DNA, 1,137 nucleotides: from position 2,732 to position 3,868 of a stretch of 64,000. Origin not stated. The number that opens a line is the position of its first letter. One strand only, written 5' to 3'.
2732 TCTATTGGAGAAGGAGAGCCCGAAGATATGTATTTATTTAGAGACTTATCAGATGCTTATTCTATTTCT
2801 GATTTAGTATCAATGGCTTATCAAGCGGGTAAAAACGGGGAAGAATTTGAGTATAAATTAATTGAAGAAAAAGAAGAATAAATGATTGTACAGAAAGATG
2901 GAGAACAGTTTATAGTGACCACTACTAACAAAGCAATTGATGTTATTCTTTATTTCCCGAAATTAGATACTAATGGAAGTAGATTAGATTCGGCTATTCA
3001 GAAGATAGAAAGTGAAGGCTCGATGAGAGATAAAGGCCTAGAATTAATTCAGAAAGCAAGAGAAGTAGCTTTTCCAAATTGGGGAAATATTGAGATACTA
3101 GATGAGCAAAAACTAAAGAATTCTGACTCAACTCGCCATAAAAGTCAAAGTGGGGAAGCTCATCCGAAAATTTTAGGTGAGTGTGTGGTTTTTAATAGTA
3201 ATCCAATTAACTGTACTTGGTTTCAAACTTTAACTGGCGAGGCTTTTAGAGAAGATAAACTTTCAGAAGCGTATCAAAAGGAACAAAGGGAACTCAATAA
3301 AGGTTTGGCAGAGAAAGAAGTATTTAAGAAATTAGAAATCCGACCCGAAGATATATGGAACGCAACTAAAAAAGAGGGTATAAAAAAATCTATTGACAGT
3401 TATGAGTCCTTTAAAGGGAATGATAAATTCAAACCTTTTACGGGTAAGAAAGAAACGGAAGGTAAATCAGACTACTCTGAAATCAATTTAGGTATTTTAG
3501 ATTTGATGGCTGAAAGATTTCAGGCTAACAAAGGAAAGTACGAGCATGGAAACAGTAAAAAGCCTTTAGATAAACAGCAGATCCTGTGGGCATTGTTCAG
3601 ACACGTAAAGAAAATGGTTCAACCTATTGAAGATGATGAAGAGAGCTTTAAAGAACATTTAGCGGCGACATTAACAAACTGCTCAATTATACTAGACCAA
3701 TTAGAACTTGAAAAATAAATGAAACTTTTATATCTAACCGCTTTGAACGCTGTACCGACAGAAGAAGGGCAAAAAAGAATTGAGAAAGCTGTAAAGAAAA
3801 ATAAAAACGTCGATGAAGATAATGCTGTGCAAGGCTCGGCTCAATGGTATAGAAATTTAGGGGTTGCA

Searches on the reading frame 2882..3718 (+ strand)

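Call 16: search_protein_families(library=pfam, proteins=[window:2882-3718:+], max_evalue=0.001)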
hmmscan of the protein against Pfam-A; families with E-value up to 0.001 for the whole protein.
window:2882-3718:+ (278 aa): 1 family
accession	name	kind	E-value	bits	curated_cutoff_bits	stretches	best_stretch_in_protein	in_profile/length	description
PF18909.5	dGTP_diPhyd_N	-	6.4e-09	36.1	27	1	187-274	3-90/99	dATP/dGTP diphosphohydrolase, N-terminal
